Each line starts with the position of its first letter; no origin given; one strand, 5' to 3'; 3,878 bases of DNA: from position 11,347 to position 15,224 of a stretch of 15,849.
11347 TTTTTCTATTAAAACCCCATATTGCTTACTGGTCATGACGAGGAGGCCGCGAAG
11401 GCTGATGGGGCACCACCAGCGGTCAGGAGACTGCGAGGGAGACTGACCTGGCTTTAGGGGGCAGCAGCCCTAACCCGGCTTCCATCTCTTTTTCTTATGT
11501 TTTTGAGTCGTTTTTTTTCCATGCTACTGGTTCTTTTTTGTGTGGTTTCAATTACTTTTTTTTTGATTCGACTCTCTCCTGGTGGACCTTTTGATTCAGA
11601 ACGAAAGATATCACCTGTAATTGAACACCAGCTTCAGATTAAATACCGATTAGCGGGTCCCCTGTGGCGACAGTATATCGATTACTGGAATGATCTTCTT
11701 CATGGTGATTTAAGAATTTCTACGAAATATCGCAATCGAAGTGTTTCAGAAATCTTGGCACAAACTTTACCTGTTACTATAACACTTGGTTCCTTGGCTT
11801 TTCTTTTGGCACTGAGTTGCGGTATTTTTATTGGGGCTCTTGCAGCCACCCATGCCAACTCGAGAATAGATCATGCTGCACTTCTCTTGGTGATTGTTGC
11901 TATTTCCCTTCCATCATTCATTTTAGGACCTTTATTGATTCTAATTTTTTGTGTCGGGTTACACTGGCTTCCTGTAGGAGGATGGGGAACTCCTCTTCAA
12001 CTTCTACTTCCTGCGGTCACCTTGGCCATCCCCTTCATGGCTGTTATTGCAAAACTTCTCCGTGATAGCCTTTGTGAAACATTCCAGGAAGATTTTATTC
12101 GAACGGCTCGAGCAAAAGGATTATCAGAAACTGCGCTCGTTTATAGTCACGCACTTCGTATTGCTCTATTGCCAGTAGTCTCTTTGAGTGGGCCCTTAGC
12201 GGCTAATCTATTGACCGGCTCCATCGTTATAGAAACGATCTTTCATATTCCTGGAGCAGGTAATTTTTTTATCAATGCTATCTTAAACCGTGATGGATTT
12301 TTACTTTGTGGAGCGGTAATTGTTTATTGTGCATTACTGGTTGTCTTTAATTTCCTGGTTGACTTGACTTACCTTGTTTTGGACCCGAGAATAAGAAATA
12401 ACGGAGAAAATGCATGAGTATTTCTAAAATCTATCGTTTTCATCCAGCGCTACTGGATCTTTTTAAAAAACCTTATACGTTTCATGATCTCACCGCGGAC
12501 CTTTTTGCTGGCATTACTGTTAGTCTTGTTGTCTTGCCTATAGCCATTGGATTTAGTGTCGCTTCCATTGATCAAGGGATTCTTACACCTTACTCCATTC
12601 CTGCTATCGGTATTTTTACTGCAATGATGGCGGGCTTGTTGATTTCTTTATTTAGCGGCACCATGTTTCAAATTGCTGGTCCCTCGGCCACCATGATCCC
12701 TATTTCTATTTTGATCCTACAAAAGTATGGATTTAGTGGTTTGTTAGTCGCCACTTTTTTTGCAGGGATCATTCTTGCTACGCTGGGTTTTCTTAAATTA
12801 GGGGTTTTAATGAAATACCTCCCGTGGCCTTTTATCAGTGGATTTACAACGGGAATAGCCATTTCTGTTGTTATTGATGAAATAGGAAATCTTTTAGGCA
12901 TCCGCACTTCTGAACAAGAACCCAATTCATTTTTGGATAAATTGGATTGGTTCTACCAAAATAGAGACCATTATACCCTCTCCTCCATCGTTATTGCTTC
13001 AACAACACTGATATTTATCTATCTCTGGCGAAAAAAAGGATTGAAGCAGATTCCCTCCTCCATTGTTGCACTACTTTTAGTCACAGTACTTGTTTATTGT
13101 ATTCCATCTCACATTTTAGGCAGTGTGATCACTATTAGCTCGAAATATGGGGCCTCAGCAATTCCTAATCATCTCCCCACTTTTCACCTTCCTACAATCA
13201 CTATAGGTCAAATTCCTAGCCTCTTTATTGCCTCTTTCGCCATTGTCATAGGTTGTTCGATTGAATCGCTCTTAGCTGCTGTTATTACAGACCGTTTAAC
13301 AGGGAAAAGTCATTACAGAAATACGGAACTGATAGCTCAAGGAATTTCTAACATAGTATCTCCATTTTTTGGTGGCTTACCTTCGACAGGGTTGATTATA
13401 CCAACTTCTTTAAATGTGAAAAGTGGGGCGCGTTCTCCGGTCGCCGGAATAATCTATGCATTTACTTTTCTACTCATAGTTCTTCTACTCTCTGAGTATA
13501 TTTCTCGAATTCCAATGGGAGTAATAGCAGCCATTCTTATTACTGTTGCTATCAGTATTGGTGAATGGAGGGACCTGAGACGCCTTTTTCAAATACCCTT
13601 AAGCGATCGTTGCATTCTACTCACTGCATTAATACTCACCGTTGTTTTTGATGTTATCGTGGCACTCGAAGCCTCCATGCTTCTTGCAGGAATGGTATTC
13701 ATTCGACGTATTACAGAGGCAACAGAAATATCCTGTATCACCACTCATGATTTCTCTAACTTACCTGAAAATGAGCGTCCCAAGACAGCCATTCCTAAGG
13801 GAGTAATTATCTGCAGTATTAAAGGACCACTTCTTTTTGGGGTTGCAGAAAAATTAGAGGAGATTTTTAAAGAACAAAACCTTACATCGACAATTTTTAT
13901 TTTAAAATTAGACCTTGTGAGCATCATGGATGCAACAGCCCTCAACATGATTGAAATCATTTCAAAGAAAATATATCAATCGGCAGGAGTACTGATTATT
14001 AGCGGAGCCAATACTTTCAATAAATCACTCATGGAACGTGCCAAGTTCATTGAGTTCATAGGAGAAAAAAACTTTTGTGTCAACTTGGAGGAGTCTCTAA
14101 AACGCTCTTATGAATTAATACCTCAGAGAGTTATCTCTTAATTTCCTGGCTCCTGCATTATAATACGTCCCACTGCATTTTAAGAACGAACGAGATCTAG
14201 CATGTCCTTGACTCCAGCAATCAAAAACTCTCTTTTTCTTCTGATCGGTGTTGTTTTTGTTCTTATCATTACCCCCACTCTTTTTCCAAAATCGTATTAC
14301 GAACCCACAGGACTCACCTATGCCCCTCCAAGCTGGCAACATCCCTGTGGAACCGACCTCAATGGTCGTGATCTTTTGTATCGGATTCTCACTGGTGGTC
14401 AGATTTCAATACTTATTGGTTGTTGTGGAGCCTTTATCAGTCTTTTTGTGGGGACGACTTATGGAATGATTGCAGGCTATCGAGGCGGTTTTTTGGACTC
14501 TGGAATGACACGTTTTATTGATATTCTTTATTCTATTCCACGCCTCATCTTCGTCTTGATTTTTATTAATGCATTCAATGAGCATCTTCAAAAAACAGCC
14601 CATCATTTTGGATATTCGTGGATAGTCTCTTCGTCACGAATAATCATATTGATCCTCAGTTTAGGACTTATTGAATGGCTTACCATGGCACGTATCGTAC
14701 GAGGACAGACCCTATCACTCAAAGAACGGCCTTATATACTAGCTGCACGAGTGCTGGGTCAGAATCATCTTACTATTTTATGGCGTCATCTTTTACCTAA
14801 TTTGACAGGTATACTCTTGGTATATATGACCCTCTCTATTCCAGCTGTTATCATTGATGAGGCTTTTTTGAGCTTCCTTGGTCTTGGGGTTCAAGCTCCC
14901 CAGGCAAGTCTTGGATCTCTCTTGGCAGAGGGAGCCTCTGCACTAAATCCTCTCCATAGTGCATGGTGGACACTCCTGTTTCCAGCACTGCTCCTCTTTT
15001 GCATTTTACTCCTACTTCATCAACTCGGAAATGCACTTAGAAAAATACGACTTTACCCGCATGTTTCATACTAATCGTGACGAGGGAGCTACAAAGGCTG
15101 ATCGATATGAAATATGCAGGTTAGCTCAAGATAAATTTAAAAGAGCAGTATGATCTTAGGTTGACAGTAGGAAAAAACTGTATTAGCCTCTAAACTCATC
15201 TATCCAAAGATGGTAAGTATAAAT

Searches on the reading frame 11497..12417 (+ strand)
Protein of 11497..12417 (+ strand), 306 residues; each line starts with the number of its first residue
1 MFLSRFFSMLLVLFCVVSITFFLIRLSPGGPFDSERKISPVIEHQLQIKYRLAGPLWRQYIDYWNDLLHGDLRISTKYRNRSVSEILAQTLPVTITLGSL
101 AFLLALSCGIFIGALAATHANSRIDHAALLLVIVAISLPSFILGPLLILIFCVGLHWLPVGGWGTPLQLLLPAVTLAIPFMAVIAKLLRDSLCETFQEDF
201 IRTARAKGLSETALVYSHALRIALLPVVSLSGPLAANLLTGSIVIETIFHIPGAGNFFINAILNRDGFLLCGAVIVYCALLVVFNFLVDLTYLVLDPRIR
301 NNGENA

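Call 84: search_protein_families(library=pfam, proteins=[window:11497-12417:+], max_evalue=0.001)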
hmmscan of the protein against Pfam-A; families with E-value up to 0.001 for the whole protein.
window:11497-12417:+ (306 aa): 1 family
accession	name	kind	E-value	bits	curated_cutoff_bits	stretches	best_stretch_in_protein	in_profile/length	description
PF00528.27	BPD_transp_1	-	1.2e-32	113.6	26.4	1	109-300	1-183/184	Binding-protein-dependent transport system inner membrane component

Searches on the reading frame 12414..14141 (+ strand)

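Call 84: search_protein_families(library=pfam, proteins=[window:12414-14141:+], max_evalue=0.001)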
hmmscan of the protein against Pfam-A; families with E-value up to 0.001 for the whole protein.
window:12414-14141:+ (575 aa): 2 families
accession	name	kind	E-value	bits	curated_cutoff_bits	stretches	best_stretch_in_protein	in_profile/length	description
PF00916.26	Sulfate_transp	-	2e-62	211.6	23.2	1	26-403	1-378/380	Sulfate permease family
PF01740.26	STAS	-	6.3e-09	36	22.6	1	456-557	2-102/106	STAS domain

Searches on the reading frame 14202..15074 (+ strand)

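Call 84: search_protein_families(library=pfam, proteins=[window:14202-15074:+], max_evalue=0.001)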
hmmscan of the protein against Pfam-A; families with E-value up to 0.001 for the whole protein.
window:14202-15074:+ (290 aa): 1 family
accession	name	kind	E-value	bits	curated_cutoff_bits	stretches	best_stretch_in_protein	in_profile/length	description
PF00528.27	BPD_transp_1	-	3.6e-25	89.2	26.4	1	84-275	1-174/184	Binding-protein-dependent transport system inner membrane component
